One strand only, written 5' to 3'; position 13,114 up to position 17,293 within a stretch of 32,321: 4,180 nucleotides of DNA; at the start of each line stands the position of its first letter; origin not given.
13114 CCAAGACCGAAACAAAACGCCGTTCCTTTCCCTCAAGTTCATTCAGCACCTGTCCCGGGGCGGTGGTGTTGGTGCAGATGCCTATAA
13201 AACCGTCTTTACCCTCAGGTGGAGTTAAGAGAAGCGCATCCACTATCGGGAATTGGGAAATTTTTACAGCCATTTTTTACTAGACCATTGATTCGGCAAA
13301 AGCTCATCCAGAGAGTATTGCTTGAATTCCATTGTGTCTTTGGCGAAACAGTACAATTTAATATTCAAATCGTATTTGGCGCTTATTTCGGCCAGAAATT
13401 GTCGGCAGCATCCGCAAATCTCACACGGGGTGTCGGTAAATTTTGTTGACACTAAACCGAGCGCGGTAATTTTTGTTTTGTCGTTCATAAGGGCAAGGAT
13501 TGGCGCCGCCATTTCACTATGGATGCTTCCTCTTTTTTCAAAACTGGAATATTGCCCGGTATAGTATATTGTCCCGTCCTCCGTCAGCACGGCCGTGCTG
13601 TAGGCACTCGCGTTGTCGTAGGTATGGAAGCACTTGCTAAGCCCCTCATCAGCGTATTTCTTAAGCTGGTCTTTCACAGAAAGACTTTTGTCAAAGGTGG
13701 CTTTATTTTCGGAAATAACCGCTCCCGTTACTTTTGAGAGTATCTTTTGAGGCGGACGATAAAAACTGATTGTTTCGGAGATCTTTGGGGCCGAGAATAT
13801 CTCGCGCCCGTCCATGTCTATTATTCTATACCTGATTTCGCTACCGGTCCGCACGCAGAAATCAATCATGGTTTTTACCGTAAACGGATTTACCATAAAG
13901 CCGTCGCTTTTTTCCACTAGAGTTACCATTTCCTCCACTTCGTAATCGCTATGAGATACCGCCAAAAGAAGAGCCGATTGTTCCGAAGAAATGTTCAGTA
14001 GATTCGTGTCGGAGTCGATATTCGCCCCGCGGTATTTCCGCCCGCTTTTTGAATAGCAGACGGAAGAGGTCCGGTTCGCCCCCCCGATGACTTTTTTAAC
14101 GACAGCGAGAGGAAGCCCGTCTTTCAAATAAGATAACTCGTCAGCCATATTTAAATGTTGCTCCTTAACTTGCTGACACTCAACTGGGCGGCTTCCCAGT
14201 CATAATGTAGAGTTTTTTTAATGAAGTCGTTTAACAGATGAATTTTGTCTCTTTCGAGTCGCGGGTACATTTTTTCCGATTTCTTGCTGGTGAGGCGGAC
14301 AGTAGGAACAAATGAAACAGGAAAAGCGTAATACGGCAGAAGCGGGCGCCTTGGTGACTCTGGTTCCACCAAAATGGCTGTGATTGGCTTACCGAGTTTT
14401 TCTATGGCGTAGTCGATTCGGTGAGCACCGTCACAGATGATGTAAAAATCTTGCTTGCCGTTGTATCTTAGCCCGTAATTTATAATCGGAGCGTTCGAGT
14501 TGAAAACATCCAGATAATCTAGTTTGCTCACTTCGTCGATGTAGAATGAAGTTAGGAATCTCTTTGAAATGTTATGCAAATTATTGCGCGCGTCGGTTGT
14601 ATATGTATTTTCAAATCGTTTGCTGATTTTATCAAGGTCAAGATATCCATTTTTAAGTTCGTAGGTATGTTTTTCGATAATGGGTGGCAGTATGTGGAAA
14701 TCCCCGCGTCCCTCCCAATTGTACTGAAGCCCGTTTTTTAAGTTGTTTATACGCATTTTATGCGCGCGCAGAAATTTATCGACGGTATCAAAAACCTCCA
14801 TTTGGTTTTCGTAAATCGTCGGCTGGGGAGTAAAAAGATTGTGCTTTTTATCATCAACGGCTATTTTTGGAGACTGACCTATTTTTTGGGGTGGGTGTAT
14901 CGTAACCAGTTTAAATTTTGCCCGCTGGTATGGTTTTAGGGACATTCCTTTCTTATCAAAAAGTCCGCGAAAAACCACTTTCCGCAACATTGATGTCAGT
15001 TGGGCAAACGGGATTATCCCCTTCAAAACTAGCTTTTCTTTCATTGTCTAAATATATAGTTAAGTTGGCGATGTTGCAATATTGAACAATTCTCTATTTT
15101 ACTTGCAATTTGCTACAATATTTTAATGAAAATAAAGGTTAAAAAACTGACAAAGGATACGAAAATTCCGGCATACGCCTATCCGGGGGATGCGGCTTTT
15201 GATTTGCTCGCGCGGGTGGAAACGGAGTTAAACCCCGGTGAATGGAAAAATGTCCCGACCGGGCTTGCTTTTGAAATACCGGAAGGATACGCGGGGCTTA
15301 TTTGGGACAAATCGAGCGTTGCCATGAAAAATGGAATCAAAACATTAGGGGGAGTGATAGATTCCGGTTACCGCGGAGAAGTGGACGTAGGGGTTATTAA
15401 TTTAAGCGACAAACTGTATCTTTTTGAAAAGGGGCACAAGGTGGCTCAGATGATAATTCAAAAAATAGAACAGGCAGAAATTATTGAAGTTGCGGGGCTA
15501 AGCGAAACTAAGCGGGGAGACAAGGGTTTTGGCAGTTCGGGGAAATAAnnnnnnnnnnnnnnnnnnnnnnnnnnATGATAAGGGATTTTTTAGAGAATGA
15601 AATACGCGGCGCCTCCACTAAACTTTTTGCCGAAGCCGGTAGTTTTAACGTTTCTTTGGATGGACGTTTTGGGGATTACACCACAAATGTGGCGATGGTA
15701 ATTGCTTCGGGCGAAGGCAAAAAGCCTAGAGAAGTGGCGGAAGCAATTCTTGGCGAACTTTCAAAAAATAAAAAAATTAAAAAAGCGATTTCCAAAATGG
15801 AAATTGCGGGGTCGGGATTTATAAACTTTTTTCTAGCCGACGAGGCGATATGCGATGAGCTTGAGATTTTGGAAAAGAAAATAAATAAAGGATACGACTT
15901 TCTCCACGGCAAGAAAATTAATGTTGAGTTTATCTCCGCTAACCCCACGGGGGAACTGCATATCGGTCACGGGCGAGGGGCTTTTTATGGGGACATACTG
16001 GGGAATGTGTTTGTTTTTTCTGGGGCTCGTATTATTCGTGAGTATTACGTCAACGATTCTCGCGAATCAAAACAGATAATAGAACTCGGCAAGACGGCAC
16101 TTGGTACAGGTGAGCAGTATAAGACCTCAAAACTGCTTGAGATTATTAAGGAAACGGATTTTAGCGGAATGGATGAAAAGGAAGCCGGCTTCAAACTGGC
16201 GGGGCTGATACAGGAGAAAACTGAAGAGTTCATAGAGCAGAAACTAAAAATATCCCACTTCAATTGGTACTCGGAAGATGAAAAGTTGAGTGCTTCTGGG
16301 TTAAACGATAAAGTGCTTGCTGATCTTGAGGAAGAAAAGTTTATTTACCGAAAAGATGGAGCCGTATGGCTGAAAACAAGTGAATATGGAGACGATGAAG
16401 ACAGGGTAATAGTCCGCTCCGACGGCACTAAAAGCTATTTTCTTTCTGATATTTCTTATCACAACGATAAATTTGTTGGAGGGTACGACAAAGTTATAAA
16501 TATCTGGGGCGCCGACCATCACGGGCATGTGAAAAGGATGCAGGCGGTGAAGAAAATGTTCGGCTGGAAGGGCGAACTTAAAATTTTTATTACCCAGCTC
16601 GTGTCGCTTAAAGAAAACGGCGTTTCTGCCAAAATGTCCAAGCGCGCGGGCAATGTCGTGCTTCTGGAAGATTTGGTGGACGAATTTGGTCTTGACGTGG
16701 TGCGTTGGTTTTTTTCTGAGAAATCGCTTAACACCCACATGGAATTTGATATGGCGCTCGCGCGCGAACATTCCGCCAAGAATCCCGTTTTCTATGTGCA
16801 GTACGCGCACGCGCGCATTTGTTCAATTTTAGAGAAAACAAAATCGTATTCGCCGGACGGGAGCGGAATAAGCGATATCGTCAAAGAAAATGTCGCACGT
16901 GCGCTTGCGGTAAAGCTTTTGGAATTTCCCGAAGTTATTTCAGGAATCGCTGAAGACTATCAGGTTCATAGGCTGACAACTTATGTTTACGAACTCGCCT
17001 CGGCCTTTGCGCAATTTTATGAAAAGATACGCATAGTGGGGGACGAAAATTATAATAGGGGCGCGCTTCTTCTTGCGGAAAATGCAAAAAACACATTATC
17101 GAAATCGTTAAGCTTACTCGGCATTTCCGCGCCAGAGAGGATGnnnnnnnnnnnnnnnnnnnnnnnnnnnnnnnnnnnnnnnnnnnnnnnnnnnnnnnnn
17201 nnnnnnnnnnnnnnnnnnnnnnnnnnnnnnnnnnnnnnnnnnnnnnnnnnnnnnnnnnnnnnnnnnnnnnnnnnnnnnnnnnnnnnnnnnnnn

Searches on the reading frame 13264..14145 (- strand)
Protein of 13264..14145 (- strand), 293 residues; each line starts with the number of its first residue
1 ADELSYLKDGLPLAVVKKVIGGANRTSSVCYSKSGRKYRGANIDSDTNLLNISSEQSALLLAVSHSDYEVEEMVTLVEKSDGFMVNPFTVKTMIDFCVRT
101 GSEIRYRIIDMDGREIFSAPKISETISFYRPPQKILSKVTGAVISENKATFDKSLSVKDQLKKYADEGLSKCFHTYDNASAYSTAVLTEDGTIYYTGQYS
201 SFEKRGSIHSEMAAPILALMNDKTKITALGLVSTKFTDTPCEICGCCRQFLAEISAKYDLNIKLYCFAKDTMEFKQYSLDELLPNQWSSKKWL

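Call 25: search_protein_families(library=pfam, proteins=[window:13264-14145:-], max_evalue=0.001)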
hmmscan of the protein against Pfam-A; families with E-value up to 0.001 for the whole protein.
window:13264-14145:- (293 aa): 1 family
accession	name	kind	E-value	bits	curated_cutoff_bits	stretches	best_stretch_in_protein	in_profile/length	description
PF00383.29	dCMP_cyt_deam_1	-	0.00053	20.3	25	0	184-256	27-95/102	Cytidine and deoxycytidylate deaminase zinc-binding region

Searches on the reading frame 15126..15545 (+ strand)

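Call 25: search_protein_families(library=pfam, proteins=[window:15126-15545:+], max_evalue=0.001)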
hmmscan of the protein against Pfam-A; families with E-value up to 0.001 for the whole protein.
window:15126-15545:+ (140 aa): 2 families
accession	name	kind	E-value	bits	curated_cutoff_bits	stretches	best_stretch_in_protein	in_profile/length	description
PF00692.24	dUTPase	-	2.4e-30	105.4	22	1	12-139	3-129/129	dUTPase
PF22769.1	DCD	-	4e-06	27.5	27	1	36-113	74-152/153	dCTP deaminase-like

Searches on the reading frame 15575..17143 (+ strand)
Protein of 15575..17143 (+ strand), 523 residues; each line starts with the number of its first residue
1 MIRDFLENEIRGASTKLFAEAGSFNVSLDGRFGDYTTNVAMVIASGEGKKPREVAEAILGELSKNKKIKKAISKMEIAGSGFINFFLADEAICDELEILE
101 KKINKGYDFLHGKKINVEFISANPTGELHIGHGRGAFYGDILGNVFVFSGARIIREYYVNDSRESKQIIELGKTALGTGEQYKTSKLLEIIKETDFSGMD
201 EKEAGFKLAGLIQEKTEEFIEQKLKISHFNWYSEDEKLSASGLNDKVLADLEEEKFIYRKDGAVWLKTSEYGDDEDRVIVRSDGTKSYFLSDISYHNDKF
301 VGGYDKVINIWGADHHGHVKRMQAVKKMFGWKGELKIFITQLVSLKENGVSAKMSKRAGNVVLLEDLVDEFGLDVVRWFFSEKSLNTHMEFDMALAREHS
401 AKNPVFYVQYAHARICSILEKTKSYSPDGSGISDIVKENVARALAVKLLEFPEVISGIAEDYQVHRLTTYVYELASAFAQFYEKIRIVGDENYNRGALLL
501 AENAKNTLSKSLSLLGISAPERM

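Call 25: search_protein_families(library=pfam, proteins=[window:15575-17143:+], max_evalue=0.001)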
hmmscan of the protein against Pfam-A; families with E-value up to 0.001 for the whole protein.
window:15575-17143:+ (523 aa): 4 families
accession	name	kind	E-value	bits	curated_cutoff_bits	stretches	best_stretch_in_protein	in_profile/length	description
PF05746.21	DALR_1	-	3.4e-30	105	22.3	1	408-523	1-117/117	DALR anticodon binding domain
PF00750.26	tRNA-synt_1d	-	2.5e-20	73.2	23.3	2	218-384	148-310/349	tRNA synthetases class I (R), catalytic domain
PF03485.21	Arg_tRNA_synt_N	-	4.3e-16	59.7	21.5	1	28-87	30-85/85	Arginyl tRNA synthetase N terminal domain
PF01406.26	tRNA-synt_1e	-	0.00022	21.1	27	0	352-393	252-293/301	tRNA synthetases class I (C) catalytic domain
